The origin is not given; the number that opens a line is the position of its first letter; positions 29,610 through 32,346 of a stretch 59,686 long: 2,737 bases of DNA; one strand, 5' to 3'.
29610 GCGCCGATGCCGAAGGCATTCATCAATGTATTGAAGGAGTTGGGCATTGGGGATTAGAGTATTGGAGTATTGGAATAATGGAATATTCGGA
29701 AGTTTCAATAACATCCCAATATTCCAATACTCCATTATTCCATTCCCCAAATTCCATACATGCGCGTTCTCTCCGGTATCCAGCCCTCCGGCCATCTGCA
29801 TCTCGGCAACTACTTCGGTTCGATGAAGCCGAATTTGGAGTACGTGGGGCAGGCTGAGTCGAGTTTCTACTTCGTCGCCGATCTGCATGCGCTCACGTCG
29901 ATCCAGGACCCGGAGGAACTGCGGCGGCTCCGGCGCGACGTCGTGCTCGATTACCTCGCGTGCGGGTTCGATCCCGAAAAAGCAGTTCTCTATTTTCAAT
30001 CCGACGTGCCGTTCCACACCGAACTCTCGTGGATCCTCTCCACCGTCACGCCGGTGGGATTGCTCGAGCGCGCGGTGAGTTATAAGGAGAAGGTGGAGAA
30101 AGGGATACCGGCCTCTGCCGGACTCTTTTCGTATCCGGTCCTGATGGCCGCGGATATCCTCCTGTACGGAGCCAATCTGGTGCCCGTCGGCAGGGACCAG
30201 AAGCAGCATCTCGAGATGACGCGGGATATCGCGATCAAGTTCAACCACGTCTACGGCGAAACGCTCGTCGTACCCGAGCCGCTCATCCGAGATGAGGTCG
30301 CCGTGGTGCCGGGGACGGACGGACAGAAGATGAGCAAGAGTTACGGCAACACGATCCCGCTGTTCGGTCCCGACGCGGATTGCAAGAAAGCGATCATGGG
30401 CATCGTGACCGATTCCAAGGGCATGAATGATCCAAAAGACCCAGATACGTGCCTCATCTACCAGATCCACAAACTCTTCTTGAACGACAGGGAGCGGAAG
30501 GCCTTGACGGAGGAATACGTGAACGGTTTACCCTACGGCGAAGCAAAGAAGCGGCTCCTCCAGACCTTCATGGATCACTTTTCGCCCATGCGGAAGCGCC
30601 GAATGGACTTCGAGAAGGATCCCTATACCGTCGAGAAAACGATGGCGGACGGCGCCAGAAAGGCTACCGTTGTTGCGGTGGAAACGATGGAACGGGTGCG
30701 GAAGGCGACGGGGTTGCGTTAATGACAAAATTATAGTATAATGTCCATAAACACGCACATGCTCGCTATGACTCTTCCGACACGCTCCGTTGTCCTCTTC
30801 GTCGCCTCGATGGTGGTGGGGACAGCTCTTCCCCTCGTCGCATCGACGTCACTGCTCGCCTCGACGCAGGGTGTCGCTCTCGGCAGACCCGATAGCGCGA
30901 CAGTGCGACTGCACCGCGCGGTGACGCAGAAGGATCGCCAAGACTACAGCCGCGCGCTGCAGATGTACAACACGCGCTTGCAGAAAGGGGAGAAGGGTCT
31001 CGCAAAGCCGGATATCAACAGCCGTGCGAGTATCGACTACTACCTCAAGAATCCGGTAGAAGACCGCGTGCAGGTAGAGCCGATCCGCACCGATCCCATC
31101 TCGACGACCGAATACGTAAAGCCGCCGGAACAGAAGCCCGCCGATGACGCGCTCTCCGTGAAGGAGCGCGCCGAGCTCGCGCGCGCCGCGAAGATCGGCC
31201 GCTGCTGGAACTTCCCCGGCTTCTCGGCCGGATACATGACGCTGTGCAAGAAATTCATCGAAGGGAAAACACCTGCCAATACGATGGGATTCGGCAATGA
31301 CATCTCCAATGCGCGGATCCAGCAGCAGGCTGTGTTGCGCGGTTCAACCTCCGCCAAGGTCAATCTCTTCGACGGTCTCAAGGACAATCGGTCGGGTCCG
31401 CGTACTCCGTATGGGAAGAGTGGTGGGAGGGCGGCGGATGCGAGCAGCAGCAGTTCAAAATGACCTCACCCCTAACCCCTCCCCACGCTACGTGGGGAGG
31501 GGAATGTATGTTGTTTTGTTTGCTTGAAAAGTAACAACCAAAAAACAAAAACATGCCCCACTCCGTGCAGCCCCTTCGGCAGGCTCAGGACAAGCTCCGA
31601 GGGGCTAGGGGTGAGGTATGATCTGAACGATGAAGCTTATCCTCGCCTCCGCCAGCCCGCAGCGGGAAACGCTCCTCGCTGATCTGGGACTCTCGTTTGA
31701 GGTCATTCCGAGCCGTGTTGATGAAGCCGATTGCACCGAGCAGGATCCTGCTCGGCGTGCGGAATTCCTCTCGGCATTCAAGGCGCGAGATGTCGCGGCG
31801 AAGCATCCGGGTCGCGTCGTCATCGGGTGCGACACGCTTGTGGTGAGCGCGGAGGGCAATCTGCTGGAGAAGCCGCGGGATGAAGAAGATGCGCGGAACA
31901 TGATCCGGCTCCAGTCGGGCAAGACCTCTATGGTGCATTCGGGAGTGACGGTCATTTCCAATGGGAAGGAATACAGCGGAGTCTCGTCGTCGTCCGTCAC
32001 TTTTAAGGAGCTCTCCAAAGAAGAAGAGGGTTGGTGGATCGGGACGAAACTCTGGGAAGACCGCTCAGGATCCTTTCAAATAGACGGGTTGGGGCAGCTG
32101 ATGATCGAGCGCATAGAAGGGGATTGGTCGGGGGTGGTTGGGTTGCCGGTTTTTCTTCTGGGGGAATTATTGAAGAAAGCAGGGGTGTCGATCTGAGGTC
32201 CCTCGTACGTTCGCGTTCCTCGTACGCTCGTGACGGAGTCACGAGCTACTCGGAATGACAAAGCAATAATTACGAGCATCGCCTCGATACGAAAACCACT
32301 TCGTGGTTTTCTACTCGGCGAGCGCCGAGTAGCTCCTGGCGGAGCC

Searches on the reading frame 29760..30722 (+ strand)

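Call 23: search_protein_families(library=pfam, proteins=[window:29760-30722:+], max_evalue=0.001)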
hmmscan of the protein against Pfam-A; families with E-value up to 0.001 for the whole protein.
window:29760-30722:+ (320 aa): 1 family
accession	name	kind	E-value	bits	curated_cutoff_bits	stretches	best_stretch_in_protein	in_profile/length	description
PF00579.31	tRNA-synt_1b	-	1.9e-59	201.9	21.1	1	1-274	6-291/292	tRNA synthetases class I (W and Y)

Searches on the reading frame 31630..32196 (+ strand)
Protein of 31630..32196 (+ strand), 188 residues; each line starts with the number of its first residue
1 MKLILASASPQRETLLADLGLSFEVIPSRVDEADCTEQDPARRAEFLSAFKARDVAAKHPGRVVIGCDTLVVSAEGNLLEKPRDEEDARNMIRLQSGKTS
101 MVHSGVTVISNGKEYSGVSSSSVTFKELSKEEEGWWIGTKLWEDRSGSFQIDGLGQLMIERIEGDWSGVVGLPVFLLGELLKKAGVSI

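Call 23: search_protein_families(library=pfam, proteins=[window:31630-32196:+], max_evalue=0.001)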
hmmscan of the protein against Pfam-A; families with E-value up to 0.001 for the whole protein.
window:31630-32196:+ (188 aa): 1 family
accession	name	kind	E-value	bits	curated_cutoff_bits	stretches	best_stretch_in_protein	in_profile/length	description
PF02545.19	Maf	-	1.3e-48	165.5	27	1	2-183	1-186/187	Maf-like protein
